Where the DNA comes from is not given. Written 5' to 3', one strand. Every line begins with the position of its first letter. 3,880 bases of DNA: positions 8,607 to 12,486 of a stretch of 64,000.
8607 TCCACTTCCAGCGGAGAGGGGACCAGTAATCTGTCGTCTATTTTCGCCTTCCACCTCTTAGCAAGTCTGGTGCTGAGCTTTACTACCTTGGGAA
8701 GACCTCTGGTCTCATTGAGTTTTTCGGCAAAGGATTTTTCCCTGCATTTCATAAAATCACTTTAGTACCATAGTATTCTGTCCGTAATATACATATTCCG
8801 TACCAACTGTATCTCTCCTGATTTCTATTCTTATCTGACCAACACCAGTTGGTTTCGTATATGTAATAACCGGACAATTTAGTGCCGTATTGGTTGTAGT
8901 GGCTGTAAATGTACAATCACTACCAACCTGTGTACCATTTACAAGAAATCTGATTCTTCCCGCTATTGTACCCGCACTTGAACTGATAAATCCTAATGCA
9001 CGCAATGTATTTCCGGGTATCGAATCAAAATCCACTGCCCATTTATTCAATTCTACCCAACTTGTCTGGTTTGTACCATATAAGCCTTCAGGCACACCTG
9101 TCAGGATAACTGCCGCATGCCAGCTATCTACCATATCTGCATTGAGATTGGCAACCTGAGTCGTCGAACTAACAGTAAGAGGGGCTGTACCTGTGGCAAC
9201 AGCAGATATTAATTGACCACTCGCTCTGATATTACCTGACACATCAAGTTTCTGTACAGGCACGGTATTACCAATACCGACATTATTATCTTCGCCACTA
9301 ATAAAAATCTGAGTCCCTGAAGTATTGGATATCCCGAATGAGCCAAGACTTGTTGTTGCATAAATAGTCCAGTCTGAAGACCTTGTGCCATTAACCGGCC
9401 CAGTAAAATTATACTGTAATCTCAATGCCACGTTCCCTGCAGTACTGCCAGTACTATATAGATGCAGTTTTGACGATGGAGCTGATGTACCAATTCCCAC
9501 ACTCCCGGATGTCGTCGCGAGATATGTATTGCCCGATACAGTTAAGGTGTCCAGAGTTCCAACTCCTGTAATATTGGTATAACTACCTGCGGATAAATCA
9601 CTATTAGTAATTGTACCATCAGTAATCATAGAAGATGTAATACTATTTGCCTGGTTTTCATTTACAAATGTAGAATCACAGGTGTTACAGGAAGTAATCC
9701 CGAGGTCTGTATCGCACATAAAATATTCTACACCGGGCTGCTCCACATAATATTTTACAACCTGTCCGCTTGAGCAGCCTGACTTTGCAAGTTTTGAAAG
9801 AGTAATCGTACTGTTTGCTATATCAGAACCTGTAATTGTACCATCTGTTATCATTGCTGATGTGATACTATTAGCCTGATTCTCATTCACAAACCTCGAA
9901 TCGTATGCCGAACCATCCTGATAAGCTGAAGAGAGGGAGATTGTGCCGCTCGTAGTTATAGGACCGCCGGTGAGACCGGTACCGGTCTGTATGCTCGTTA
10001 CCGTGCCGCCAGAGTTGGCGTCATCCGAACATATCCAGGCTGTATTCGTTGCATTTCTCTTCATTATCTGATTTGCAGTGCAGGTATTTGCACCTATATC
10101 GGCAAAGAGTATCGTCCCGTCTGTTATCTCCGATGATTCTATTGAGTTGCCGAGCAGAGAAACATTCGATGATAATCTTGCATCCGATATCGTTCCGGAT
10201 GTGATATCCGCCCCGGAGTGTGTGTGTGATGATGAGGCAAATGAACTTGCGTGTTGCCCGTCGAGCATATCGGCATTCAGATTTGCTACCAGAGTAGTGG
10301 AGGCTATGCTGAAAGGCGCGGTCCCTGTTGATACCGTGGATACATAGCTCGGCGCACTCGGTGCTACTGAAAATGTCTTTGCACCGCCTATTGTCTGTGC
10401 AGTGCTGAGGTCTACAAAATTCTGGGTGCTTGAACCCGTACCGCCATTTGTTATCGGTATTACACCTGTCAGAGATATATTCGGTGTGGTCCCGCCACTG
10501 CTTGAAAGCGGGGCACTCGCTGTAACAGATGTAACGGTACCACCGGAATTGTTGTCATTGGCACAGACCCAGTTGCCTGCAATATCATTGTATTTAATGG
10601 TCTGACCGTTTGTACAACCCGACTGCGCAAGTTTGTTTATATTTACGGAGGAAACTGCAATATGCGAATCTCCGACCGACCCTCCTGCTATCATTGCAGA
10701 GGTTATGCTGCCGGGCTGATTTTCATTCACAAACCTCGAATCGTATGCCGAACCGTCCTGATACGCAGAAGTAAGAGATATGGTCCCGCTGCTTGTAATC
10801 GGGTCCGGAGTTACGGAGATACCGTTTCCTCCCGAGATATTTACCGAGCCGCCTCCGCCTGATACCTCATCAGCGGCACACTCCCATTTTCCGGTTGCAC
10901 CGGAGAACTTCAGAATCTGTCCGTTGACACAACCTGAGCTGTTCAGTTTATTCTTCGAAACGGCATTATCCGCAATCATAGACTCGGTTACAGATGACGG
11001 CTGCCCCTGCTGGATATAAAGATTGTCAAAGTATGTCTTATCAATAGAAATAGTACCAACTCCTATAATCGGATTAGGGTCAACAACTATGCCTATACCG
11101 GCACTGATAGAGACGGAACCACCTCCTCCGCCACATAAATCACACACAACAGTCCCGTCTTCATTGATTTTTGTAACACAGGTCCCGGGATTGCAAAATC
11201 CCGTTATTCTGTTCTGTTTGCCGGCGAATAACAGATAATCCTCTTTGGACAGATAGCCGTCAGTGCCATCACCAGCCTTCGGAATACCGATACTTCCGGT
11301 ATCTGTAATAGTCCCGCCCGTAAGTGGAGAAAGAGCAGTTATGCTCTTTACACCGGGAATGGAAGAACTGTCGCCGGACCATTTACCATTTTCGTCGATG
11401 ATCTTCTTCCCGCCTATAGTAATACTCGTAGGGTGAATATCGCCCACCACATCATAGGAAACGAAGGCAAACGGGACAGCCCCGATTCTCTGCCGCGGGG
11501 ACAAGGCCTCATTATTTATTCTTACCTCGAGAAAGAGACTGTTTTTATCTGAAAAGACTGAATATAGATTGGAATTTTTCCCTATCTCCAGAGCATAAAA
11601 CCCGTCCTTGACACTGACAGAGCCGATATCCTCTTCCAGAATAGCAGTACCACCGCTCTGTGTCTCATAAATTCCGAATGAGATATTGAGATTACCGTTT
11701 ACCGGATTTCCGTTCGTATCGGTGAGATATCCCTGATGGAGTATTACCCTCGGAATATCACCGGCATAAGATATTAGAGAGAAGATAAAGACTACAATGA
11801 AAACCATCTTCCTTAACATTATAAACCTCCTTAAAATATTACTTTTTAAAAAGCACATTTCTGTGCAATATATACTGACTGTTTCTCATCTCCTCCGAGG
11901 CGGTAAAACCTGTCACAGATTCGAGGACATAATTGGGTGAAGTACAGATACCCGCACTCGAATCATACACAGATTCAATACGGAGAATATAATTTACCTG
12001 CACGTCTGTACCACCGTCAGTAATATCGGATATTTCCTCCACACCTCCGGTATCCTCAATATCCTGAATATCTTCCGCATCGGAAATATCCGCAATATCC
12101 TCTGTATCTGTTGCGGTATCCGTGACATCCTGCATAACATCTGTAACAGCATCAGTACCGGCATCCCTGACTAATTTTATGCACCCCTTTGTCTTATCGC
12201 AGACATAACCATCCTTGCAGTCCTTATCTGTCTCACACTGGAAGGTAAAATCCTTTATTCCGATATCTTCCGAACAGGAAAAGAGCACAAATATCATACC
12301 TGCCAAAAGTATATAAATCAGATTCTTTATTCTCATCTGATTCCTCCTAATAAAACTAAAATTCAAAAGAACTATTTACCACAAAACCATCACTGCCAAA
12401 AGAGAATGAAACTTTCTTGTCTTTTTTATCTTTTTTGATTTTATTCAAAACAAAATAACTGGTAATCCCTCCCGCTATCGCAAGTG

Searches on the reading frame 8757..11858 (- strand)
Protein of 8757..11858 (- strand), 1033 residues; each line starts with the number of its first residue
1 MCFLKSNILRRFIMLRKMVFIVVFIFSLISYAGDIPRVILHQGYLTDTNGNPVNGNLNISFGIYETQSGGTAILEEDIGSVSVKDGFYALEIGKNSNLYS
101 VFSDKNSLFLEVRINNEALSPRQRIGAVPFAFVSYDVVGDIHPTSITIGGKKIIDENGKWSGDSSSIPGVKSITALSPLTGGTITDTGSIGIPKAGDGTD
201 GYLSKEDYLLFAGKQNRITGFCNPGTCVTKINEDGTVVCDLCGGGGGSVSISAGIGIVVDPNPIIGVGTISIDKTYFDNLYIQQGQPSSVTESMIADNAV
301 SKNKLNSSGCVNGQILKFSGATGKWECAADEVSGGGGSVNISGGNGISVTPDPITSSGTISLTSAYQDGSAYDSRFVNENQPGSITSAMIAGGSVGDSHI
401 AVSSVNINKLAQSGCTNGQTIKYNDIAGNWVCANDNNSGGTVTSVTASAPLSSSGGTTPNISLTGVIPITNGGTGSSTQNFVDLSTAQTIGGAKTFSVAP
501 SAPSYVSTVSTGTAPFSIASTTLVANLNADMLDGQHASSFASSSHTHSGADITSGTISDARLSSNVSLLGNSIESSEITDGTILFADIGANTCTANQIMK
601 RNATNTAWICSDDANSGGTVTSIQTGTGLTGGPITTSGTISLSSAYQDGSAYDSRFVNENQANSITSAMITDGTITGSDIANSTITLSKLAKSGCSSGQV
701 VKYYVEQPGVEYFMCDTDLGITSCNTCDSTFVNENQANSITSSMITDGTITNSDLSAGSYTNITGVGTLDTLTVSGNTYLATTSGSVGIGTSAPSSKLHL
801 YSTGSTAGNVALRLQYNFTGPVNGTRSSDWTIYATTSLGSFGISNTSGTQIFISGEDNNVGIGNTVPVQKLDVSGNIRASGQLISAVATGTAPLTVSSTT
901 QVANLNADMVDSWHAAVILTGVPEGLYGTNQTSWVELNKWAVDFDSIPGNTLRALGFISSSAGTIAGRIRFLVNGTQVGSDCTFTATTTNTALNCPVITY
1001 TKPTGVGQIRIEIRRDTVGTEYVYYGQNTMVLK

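Call 6: search_protein_families(library=pfam, proteins=[window:8757-11858:-], max_evalue=0.1)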
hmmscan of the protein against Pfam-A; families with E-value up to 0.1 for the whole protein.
window:8757-11858:- (1033 aa): 2 families
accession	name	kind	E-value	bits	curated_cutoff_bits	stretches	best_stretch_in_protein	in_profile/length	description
PF09327.17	Phage_Tail_Tip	-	0.00037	20.7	22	1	726-782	68-125/139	Bacteriophage tail tip fiber protein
PF05343.19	Peptidase_M42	-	0.077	12.5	23.2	0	225-321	26-119/292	M42 glutamyl aminopeptidase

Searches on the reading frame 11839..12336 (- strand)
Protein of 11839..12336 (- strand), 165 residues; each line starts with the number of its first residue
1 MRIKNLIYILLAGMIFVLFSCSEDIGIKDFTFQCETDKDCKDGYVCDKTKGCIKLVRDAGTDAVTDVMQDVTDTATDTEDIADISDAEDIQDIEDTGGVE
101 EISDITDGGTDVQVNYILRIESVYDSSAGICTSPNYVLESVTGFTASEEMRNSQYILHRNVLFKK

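Call 8: search_protein_families(library=ncbifam, proteins=[window:11839-12336:-], max_evalue=0.5)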
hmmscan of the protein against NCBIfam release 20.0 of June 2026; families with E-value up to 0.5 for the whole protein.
window:11839-12336:- (165 aa): 2 families
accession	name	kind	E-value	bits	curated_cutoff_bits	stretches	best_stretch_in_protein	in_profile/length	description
TIGR04201.1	Myxo_Cys_RPT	repeat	0.0099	16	25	1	33-50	4-21/22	Cys-rich repeat-containing protein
NF011019.0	PRK14448.1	equivalog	0.098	12.8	100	1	16-85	6-73/90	acylphosphatase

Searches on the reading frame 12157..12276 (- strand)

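Call 67: search_protein_families(library=pfam, proteins=[window:12157-12276:-], max_evalue=10)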
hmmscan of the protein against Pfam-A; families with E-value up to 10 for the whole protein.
seq(40 aa): 3 families
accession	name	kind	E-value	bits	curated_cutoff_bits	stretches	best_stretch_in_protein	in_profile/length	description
PF01666.22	DX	-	0.043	14.7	25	1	10-29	46-65/76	DX module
PF07127.16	Nodulin_late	-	0.061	14.1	30.4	1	11-34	27-50/54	Late nodulin domain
PF00057.23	Ldl_recept_a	-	1.2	9.8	24.1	1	11-23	19-31/37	Low-density lipoprotein receptor domain class A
